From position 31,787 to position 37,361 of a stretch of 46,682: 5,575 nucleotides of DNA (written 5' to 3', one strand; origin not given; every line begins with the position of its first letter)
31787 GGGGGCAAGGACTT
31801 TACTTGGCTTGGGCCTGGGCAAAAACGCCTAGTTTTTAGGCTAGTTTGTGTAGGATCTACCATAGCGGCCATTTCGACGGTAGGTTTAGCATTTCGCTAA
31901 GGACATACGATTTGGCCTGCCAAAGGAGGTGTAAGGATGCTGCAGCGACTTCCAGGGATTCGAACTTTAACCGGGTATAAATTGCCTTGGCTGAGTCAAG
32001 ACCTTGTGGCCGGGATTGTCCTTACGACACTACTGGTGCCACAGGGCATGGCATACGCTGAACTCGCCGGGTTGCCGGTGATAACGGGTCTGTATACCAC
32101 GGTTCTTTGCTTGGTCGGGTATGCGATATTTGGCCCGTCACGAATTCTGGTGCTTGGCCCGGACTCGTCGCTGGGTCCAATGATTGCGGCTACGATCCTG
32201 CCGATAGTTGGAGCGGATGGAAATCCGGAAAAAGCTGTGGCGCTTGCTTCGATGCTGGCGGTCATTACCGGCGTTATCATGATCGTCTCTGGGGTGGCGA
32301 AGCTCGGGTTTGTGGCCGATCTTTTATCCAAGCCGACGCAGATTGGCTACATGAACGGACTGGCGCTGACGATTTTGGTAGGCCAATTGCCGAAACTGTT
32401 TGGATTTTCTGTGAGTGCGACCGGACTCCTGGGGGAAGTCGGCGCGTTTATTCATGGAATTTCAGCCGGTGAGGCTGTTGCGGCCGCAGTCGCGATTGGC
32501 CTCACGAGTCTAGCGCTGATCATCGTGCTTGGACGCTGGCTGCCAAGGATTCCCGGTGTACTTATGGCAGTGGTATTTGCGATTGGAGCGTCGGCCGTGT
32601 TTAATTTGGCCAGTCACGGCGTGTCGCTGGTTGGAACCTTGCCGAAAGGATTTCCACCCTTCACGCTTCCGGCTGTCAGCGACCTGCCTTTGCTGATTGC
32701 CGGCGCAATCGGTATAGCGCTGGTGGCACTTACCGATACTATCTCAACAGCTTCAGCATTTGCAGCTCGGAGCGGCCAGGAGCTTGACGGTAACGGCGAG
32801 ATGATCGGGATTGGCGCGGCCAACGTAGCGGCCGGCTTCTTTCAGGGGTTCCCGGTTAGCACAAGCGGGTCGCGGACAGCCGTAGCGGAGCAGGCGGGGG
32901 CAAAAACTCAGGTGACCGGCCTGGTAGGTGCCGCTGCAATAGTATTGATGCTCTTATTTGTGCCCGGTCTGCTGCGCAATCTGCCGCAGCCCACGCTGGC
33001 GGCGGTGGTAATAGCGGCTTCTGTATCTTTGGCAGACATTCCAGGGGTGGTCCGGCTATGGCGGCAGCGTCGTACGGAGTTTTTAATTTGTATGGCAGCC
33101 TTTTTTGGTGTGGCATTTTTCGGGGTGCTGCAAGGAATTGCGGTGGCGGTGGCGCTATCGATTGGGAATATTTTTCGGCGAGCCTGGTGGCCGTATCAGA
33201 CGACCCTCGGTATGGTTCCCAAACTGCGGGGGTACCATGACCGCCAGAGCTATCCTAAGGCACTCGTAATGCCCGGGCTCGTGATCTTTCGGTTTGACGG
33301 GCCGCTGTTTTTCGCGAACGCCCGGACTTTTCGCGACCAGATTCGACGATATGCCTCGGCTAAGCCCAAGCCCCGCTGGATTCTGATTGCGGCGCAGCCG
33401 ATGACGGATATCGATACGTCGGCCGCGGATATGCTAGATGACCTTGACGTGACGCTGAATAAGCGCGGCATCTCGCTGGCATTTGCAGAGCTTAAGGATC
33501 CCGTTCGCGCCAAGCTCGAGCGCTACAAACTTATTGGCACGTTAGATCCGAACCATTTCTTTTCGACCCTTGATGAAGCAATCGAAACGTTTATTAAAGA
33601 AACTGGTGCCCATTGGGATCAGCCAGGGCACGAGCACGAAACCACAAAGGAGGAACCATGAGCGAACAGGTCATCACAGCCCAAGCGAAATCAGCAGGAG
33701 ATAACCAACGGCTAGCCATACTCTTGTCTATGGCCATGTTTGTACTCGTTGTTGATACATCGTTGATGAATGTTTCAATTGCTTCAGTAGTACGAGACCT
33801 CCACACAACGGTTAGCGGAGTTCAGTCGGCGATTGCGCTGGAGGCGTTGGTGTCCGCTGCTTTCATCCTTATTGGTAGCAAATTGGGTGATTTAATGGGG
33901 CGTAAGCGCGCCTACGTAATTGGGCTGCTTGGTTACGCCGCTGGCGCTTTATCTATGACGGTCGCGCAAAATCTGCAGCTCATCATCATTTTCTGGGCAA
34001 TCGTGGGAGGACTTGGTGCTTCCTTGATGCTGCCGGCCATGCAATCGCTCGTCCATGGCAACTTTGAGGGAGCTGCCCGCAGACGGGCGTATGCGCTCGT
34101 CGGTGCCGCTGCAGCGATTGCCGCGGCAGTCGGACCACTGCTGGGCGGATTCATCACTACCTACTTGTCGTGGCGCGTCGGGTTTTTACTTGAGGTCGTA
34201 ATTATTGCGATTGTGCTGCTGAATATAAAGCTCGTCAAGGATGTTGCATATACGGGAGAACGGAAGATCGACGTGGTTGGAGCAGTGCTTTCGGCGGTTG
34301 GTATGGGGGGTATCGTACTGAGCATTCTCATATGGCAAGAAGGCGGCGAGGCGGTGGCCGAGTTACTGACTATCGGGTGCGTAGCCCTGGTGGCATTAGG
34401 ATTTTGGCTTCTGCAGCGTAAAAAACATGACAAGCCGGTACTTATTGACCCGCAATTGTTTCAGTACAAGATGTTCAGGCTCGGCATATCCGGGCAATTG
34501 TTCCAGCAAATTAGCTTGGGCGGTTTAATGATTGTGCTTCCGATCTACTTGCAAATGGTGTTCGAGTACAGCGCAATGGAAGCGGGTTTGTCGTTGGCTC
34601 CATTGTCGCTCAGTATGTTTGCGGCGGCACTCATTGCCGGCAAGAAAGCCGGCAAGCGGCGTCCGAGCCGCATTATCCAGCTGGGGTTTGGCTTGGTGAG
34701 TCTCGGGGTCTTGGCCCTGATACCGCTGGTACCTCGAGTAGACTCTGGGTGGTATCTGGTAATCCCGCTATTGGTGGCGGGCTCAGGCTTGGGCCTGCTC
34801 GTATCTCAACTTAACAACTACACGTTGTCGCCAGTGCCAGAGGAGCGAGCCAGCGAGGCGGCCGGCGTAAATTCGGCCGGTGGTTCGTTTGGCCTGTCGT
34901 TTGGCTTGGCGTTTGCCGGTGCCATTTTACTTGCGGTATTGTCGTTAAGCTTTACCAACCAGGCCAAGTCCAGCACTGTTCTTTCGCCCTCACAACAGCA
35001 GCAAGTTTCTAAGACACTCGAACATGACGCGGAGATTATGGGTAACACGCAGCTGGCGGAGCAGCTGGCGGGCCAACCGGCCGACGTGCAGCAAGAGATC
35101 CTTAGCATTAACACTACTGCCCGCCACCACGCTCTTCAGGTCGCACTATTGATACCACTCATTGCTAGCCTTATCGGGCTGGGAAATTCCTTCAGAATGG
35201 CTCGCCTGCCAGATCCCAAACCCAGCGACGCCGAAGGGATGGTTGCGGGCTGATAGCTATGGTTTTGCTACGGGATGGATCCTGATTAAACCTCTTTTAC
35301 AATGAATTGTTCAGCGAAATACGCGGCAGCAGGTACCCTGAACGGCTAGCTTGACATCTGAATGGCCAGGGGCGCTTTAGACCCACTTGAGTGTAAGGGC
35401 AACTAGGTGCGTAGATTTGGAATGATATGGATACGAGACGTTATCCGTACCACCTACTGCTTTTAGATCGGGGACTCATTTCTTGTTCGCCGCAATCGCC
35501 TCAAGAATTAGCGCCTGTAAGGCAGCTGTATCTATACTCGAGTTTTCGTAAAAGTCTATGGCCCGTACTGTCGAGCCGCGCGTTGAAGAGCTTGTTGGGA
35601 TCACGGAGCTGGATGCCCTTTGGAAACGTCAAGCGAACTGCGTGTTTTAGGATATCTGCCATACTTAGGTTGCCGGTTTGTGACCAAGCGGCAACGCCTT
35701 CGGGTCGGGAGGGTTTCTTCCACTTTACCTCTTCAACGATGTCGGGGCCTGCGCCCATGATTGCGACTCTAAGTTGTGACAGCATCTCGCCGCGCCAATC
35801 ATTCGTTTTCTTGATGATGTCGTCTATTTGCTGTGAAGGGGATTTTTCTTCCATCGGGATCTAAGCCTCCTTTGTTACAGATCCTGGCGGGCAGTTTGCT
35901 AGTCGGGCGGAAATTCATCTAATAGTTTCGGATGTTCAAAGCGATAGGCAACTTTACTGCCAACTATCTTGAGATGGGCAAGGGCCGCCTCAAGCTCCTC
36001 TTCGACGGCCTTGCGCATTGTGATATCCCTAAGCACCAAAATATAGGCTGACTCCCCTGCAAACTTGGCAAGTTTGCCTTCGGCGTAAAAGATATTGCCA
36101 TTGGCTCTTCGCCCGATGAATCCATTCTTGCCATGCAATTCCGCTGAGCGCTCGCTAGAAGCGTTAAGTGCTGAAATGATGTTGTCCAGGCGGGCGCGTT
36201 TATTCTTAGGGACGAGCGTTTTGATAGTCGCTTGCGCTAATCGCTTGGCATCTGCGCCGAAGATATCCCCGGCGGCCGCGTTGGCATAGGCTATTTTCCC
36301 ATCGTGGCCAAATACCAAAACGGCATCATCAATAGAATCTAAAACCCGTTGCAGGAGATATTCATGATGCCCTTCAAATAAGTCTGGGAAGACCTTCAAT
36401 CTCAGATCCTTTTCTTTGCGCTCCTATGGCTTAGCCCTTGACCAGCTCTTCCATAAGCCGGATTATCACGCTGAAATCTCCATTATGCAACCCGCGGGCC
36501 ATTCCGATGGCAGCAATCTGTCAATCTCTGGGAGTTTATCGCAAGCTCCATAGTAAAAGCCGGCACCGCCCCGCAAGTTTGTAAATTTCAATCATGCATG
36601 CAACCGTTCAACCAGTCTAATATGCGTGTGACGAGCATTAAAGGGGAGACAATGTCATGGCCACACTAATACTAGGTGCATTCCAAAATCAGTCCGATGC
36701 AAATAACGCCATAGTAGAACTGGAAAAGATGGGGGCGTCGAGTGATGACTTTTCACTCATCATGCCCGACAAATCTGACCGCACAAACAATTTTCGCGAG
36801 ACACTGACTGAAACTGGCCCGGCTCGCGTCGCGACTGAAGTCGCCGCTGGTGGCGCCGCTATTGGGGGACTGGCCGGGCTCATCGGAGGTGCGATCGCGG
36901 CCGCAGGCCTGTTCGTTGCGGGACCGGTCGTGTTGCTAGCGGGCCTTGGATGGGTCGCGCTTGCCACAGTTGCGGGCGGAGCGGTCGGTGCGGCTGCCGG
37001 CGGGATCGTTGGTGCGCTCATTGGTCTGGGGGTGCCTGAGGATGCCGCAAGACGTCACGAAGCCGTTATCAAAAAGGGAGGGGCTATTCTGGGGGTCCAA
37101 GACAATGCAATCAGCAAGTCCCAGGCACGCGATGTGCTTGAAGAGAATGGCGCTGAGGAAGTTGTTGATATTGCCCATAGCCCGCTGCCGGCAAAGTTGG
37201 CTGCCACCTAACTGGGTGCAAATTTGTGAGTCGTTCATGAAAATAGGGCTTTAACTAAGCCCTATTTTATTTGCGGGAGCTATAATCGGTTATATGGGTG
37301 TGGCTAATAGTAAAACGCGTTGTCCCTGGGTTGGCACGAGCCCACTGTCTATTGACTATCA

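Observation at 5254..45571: Dispersed, same-strand, intergenic repeat family (core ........; long form .......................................)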

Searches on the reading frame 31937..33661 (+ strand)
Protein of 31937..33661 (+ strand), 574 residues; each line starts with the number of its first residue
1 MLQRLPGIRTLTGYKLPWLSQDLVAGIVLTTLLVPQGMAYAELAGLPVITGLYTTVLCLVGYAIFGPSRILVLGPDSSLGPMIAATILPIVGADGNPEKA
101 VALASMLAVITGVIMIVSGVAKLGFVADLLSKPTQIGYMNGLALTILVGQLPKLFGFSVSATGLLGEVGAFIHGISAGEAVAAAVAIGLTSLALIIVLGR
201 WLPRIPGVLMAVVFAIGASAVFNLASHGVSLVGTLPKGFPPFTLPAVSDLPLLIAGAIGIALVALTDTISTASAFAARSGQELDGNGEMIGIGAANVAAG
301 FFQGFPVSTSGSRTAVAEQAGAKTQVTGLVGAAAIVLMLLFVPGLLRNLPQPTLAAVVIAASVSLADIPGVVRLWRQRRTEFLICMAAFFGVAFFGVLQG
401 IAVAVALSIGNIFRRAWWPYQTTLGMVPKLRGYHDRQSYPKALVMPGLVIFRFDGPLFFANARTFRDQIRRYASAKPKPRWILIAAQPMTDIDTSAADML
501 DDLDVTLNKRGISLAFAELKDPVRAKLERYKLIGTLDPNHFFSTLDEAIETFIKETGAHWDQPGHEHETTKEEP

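Call 27: search_protein_families(library=pfam, proteins=[window:31937-33661:+], max_evalue=0.001)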
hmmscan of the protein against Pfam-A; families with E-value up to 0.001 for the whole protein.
window:31937-33661:+ (574 aa): 2 families
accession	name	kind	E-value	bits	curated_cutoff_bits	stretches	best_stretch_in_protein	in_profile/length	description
PF00916.26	Sulfate_transp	-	1.9e-87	294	23.2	1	19-388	1-380/380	Sulfate permease family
PF01740.26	STAS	-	1.8e-16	60.3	22.6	1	439-548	1-106/106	STAS domain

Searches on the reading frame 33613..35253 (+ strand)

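Call 27: search_protein_families(library=pfam, proteins=[window:33613-35253:+], max_evalue=0.001)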
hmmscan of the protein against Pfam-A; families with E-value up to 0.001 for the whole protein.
window:33613-35253:+ (546 aa): 1 family
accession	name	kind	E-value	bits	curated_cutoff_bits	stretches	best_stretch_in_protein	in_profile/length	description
PF07690.21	MFS_1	-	1.3e-45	156.2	33.4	1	38-431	1-346/347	Major Facilitator Superfamily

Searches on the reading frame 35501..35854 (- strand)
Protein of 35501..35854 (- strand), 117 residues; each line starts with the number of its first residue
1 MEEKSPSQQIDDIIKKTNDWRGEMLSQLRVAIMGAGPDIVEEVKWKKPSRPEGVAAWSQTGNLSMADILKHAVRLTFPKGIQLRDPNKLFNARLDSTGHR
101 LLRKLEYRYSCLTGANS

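Call 27: search_protein_families(library=pfam, proteins=[window:35501-35854:-], max_evalue=0.001)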
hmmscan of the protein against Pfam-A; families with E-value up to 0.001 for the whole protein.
window:35501-35854:- (117 aa): 1 family
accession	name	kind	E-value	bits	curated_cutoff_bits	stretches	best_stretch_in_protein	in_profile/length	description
PF08818.16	DUF1801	-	5e-08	33.7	27.2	1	22-103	2-65/85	Domain of unknown function (DU1801)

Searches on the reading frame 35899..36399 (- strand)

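Call 10: search_protein_families(library=pfam, proteins=[window:35899-36399:-], max_evalue=0.01)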
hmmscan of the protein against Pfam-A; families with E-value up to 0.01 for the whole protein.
window:35899-36399:- (166 aa): 6 families
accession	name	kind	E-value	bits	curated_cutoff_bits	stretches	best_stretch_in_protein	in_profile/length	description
PF08448.16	PAS_4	-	2.4e-10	41.1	23.1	1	20-130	1-109/110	PAS fold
PF00989.32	PAS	-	3.9e-10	40.2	22.6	1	15-126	2-113/113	PAS fold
PF13426.13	PAS_9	-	1.4e-07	32.1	27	1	25-127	2-102/103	PAS domain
PF13188.13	PAS_8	-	3.1e-06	27.3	21.8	1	15-56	2-40/65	PAS domain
PF24820.1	Diguanyl_cycl_sensor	-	7.9e-06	26.2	28.1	1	20-116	2-99/109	Diguanylate cyclase-like sensor domain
PF12860.13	PAS_7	-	0.0083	16.7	27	0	20-133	1-114/115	PAS fold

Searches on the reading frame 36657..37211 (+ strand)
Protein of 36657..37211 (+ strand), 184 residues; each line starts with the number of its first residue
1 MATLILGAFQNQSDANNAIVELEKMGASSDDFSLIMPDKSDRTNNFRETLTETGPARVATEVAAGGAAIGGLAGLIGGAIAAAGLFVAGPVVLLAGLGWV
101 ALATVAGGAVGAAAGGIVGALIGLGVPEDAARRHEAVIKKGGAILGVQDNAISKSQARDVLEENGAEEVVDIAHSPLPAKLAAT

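Call 10: search_protein_families(library=pfam, proteins=[window:36657-37211:+], max_evalue=0.01)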
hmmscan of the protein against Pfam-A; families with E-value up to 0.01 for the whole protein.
window:36657-37211:+ (184 aa): 3 families
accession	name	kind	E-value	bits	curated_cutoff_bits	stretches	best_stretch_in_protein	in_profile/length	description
PF06897.17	DUF1269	-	0.0005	20.8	26.9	1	97-165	11-79/100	Protein of unknown function (DUF1269)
PF11181.13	YflT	-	0.0019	19.1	26.2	0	6-76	3-69/99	Heat induced stress protein YflT domain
PF13441.11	Gly-zipper_YMGG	-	0.0071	16.5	28.9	1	104-130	3-28/45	YMGG-like Gly-zipper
